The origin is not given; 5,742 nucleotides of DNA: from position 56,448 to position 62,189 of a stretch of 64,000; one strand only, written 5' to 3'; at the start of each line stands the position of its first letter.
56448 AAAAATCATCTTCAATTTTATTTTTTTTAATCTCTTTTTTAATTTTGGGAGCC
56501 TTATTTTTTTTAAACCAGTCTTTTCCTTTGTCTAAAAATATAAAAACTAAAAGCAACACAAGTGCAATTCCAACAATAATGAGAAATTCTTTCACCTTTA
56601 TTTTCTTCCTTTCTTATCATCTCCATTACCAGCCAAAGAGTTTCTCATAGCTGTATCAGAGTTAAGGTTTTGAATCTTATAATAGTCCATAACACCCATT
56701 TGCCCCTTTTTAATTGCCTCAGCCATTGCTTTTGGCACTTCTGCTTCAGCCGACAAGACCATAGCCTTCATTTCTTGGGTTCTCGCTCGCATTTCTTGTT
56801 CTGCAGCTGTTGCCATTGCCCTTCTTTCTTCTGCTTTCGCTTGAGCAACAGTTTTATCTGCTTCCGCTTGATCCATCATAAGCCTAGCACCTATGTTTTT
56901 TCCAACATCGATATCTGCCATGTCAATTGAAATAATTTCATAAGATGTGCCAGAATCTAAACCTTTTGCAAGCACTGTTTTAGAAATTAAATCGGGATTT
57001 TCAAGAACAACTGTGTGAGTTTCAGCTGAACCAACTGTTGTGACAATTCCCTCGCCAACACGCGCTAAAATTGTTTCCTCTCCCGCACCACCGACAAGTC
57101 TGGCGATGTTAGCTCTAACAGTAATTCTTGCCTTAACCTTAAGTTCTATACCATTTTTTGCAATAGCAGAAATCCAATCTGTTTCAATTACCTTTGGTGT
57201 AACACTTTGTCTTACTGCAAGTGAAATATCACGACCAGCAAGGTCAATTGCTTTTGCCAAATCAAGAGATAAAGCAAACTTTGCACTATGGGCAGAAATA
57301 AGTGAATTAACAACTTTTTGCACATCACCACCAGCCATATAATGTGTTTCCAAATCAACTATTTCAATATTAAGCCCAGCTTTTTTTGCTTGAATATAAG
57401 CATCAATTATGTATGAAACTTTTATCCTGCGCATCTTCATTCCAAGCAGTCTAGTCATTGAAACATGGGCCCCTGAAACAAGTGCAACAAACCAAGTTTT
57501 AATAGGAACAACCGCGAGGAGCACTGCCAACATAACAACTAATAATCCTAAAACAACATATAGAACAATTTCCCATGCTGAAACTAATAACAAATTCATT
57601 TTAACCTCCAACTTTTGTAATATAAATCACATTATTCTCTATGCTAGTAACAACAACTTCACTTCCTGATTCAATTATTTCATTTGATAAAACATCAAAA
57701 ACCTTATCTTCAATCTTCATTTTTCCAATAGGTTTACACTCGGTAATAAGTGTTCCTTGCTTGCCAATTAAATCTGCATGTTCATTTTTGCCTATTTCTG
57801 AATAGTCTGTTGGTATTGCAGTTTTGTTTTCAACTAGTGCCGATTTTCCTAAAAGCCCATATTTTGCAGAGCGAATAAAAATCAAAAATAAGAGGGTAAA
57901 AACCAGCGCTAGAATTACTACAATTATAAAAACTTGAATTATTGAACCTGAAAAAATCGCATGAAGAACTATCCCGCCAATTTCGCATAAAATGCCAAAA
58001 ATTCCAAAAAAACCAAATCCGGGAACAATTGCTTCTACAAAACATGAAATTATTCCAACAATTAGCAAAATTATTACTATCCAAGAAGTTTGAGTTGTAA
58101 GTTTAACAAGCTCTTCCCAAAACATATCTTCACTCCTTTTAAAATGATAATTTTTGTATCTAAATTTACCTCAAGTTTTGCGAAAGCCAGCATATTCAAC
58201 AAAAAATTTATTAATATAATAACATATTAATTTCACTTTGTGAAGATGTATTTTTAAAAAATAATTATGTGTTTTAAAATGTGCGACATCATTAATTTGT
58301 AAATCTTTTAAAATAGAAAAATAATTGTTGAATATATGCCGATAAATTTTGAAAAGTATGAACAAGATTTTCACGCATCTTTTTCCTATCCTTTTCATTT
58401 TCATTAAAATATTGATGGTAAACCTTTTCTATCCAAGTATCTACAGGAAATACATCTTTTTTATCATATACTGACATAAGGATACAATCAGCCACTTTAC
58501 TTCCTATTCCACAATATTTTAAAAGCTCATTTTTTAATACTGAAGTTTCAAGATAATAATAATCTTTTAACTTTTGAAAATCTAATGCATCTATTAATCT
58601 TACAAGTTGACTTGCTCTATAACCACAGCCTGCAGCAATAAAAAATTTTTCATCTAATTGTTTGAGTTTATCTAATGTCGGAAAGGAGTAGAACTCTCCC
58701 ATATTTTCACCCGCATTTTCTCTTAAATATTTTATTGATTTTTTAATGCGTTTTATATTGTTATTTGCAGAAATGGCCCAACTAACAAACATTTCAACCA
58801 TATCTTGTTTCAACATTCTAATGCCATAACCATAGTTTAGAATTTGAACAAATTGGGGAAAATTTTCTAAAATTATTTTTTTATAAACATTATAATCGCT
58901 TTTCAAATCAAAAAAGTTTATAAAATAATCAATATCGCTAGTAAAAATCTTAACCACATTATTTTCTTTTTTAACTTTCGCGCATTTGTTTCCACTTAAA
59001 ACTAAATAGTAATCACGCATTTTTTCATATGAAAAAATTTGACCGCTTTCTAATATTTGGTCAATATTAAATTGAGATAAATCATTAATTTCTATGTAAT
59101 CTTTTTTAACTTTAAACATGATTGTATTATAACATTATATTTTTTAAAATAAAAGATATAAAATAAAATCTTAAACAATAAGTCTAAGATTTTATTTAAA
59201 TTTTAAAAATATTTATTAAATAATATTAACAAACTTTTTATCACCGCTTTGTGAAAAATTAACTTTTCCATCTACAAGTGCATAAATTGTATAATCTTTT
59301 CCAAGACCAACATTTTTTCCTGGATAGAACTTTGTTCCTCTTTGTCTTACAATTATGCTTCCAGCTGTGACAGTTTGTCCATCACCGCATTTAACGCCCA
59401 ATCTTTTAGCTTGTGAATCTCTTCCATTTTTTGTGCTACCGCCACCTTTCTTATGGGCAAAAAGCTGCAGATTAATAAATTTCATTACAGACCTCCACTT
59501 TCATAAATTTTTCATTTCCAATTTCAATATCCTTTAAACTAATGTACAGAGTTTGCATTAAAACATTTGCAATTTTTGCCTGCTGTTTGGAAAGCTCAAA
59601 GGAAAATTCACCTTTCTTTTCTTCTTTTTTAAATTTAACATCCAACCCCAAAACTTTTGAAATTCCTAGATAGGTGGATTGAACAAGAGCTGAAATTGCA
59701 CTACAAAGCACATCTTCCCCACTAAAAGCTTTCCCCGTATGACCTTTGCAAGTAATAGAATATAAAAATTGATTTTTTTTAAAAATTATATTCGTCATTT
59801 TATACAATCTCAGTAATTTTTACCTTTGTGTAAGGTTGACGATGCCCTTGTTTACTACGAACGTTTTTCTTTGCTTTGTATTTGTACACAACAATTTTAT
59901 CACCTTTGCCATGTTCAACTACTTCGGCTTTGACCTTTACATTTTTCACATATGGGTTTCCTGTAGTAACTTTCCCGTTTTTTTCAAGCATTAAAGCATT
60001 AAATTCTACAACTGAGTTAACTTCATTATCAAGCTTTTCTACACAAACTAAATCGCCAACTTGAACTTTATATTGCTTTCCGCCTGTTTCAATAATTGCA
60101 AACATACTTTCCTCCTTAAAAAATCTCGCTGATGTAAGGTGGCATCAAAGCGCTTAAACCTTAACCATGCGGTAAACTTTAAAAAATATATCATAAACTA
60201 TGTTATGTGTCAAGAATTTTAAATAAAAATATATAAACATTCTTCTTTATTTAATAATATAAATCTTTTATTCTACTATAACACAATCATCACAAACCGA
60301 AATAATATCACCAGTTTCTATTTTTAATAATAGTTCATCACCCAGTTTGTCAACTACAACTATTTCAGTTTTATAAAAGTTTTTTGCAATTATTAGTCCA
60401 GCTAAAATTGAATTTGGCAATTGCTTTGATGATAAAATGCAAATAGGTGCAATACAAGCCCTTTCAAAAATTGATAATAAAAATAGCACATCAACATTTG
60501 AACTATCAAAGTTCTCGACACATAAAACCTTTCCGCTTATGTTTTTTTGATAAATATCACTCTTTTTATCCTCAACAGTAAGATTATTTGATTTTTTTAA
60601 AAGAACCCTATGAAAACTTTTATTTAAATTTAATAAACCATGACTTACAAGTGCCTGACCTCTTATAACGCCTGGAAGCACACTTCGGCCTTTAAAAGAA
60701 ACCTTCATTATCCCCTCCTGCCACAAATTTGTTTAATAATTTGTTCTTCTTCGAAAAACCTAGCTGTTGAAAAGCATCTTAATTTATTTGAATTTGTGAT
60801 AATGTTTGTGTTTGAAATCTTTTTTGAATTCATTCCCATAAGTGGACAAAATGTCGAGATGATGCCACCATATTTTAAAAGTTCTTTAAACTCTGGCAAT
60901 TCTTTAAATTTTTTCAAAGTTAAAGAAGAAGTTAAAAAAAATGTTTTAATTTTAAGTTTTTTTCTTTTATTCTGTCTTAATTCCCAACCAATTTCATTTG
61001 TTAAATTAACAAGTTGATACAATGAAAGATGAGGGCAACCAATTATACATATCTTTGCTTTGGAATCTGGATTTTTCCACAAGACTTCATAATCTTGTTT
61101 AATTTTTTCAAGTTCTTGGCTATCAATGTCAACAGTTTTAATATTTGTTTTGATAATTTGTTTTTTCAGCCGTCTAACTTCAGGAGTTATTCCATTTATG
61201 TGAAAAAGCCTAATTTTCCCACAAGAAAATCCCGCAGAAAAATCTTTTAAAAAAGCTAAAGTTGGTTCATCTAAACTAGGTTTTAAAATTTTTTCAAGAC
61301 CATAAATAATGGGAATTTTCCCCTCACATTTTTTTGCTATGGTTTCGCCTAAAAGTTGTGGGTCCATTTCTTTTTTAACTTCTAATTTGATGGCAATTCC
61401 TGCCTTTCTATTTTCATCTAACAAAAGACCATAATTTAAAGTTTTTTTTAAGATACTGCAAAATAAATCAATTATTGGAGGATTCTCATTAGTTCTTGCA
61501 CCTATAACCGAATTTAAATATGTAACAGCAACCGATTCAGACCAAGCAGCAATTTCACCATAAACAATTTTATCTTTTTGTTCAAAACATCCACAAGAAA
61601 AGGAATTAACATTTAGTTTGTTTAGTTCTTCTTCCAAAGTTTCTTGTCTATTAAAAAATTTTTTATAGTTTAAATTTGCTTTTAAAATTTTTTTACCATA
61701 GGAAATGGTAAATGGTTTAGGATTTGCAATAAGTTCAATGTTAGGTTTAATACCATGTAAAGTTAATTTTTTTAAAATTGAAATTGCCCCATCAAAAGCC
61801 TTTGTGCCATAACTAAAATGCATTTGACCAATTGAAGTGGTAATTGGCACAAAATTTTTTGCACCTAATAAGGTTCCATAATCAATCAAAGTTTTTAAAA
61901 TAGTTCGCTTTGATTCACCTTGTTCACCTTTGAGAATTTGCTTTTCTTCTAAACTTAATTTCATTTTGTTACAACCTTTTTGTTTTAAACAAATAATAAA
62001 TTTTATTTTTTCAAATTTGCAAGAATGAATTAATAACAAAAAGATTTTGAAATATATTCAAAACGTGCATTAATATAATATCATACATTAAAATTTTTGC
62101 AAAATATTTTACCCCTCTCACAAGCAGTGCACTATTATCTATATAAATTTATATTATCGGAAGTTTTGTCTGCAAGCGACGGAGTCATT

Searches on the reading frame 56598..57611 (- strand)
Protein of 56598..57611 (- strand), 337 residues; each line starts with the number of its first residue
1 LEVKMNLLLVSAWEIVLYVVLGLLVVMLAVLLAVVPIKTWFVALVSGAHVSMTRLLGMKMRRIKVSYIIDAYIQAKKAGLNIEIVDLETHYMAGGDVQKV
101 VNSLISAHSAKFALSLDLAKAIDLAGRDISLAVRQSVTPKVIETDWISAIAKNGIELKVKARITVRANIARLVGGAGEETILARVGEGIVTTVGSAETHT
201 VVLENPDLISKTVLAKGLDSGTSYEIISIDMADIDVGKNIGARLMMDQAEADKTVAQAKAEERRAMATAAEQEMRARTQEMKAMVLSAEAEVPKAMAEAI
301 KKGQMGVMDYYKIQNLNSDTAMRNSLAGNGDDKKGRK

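Call 60: search_protein_families(library=pfam, proteins=[window:56598-57611:-], max_evalue=0.00001)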
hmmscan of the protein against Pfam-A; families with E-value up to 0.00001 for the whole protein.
window:56598-57611:- (337 aa): 1 family
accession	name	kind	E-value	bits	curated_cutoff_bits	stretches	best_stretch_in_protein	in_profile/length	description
PF12127.13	FloA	-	8.5e-142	472.3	34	1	19-328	3-312/314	Flotillin-like protein FloA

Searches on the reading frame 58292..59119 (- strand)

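Call 60: search_protein_families(library=pfam, proteins=[window:58292-59119:-], max_evalue=0.00001)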
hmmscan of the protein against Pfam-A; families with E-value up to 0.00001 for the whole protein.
window:58292-59119:- (275 aa): 2 families
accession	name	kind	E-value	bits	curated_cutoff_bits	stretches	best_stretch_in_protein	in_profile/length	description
PF07934.18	OGG_N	-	3.8e-11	43.7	23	1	14-110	6-114/115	8-oxoguanine DNA glycosylase, N-terminal domain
PF00730.31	HhH-GPD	-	4.3e-07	30.7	26.2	1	113-252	2-102/108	HhH-GPD superfamily base excision DNA repair protein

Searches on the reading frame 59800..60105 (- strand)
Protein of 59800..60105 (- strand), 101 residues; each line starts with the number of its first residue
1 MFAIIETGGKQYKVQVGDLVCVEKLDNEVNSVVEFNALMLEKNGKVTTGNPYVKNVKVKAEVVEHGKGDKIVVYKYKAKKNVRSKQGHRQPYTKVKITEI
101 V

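Call 35: search_protein_families(library=pfam, proteins=[window:59800-60105:-])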
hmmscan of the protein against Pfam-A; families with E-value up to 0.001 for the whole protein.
window:59800-60105:- (101 aa): 1 family
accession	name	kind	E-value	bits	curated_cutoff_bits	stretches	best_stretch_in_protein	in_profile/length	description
PF00829.26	Ribosomal_L21p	-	2.8e-38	130.6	27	1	1-100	1-99/99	Ribosomal prokaryotic L21 protein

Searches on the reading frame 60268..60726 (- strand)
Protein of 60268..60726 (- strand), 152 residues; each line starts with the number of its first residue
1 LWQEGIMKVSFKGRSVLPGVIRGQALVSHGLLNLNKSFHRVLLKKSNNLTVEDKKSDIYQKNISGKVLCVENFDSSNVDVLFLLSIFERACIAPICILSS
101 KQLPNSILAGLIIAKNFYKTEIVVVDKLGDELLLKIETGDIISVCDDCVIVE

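Call 35: search_protein_families(library=pfam, proteins=[window:60268-60726:-])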
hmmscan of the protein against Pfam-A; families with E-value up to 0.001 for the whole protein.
window:60268-60726:- (152 aa): 1 family
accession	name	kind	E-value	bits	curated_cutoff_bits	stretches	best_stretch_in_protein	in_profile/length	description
PF01989.23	AcnX_swivel_put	-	0.00092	19.4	27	0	50-114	13-75/80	Aconitase X swivel domain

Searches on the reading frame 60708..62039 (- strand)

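Call 35: search_protein_families(library=pfam, proteins=[window:60708-62039:-])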
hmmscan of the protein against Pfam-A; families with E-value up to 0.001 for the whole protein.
window:60708-62039:- (443 aa): 1 family
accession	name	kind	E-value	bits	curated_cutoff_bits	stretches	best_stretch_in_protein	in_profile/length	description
PF04412.18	AcnX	-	1.1e-74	252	31.5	1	26-422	1-380/400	Aconitase X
